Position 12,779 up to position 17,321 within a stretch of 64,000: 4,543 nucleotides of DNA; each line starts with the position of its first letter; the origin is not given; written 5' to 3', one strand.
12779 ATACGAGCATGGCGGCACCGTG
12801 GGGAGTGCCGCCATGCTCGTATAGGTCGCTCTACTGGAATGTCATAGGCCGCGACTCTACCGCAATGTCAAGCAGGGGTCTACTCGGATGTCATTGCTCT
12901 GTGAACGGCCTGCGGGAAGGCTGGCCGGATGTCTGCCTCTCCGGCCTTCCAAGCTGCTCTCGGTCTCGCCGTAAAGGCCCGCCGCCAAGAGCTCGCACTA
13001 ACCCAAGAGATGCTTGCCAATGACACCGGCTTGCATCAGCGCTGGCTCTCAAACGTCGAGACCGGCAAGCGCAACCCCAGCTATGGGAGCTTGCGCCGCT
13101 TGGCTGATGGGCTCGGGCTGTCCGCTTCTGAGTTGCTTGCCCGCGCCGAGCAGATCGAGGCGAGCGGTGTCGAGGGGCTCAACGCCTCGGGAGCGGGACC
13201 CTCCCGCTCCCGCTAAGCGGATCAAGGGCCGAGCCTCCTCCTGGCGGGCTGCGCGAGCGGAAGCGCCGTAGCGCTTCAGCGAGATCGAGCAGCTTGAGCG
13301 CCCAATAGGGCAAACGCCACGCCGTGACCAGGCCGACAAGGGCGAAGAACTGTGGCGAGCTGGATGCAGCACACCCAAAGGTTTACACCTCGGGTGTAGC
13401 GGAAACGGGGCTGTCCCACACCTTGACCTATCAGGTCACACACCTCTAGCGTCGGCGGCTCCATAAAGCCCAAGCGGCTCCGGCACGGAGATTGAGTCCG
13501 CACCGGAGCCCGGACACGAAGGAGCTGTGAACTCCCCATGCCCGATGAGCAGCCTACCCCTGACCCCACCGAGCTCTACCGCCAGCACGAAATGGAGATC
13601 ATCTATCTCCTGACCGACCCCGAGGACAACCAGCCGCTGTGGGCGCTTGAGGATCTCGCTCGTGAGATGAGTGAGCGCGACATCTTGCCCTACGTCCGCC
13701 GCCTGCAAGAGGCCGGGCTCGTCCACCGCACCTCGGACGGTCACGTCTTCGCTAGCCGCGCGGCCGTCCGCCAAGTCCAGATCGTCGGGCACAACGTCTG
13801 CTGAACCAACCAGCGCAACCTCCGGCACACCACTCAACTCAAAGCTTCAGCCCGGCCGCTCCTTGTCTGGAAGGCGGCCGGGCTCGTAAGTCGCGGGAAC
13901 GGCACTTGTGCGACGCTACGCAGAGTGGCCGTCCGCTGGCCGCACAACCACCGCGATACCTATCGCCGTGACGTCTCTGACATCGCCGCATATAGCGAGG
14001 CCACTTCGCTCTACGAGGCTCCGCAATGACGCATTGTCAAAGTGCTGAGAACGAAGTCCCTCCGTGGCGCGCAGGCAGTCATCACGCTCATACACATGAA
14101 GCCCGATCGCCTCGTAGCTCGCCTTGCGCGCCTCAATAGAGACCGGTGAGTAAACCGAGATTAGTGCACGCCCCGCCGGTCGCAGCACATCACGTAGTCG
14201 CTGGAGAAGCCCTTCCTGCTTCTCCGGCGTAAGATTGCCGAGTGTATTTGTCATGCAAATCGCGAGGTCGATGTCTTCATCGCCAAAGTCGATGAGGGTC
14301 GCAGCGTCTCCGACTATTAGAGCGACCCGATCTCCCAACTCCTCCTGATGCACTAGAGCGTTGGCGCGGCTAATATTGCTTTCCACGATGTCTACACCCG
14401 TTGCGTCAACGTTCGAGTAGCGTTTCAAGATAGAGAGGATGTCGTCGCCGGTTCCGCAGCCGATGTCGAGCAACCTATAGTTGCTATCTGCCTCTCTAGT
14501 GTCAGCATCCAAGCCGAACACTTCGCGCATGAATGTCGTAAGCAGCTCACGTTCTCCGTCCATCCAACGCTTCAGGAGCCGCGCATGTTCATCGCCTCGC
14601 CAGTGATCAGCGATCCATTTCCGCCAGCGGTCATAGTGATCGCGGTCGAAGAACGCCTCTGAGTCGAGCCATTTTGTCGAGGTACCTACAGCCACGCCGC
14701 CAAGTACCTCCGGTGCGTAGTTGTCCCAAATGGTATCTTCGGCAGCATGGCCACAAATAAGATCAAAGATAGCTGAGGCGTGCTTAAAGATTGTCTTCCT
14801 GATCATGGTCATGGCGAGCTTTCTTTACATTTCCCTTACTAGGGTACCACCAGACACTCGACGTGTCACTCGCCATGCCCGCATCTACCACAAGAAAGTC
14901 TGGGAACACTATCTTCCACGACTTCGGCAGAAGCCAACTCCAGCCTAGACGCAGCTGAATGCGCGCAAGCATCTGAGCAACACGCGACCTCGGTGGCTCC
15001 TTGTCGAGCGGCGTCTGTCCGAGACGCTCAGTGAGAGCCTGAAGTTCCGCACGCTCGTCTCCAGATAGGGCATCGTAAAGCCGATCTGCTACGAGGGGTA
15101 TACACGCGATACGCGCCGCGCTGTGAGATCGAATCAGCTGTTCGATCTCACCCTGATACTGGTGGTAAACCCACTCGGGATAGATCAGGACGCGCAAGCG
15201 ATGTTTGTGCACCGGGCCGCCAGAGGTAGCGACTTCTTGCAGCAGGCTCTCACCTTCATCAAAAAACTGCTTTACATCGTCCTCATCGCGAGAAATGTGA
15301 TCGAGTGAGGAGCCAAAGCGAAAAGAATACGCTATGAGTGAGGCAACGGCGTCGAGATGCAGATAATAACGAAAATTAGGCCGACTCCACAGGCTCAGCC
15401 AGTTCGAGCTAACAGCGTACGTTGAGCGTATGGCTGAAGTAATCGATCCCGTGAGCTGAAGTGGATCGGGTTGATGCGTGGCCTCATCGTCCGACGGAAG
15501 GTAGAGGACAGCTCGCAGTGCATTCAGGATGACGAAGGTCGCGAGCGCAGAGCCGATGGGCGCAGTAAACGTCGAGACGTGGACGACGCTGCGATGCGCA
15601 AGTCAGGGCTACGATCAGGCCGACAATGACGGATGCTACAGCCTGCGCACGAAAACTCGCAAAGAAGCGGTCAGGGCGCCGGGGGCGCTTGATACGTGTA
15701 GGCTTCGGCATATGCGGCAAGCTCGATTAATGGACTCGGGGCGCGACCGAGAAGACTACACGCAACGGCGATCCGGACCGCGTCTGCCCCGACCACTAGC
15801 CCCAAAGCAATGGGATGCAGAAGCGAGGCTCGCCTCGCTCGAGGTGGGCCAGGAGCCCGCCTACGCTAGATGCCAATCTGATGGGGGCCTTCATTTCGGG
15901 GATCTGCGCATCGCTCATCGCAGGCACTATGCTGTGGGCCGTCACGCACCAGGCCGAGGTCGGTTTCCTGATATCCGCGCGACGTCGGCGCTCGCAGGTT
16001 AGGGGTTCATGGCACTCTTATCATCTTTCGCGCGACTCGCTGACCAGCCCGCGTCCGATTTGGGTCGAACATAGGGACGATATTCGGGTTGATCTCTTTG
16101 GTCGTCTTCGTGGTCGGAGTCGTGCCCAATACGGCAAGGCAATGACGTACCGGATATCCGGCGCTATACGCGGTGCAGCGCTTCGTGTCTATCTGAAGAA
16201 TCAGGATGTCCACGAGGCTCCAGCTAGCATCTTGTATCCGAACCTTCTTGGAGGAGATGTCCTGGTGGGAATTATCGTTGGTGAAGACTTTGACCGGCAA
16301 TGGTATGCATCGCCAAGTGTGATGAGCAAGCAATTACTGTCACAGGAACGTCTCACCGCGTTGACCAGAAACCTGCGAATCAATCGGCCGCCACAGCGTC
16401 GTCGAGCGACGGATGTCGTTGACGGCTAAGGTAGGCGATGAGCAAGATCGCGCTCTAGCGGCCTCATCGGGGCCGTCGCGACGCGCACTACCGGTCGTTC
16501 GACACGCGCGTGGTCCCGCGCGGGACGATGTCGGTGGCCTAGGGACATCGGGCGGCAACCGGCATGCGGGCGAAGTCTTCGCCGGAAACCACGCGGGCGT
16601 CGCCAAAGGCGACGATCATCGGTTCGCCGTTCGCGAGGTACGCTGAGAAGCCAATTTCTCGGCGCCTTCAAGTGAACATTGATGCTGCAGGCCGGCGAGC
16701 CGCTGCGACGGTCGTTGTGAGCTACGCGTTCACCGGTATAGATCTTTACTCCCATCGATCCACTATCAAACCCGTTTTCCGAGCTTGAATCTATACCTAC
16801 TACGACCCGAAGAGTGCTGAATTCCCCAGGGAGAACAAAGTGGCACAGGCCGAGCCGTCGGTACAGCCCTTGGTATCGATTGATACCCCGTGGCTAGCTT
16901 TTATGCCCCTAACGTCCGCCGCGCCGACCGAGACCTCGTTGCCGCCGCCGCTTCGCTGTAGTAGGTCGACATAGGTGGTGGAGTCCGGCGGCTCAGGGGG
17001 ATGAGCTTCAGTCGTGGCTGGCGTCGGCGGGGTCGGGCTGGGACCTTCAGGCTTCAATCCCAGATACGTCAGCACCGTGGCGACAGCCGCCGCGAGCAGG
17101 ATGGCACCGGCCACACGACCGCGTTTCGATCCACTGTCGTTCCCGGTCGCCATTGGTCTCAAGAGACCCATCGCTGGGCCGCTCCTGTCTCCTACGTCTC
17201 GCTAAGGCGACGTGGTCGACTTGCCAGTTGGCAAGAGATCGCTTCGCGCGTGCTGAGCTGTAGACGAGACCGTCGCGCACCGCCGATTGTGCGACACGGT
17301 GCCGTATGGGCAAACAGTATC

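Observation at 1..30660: Tandem pile-up of related serine-recombinase integrative elements, each capped by a TA module, at a tRNA-3'-like att site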

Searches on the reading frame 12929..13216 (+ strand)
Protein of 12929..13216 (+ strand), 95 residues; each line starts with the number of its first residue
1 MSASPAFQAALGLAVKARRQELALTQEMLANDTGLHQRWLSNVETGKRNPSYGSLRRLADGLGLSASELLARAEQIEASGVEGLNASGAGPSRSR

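Call 41: search_protein_families(library=pfam, proteins=[window:12929-13216:+], max_evalue=1)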
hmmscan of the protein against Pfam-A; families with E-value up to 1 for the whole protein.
window:12929-13216:+ (95 aa): 6 families
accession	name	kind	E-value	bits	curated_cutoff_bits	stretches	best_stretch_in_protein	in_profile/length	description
PF13560.12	HTH_31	-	7.9e-13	48.9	27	1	10-69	1-61/64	Helix-turn-helix domain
PF01381.28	HTH_3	-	9.7e-12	45.2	23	1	15-69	1-55/55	Helix-turn-helix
PF12844.13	HTH_19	-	1.2e-08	35.1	30.2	1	15-73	4-62/64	Helix-turn-helix domain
PF13413.12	HTH_25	-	0.011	16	24.6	1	16-68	3-61/62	Helix-turn-helix domain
PF13744.12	HTH_37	-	0.013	15.7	27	1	8-63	16-72/80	Helix-turn-helix domain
PF18024.7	HTH_50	-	0.057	13.6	27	1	50-74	21-45/50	Helix-turn-helix domain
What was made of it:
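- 12929..13916 (+): Conserved HTH regulator (12929-13216) and small 88-aa ORF (13538-13804) of E2. Variable cargo follows. HTH_31 E = 8e-13 (call 41).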

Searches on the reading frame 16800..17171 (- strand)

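Call 41: search_protein_families(library=pfam, proteins=[window:16800-17171:-], max_evalue=1)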
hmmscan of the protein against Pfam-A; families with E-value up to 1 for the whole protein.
window:16800-17171:- (123 aa): 1 family
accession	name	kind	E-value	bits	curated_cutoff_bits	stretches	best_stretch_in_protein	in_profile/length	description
PF18944.7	DUF5691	-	0.0035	17.3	27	1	16-70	30-81/491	Family of unknown function (DUF5691)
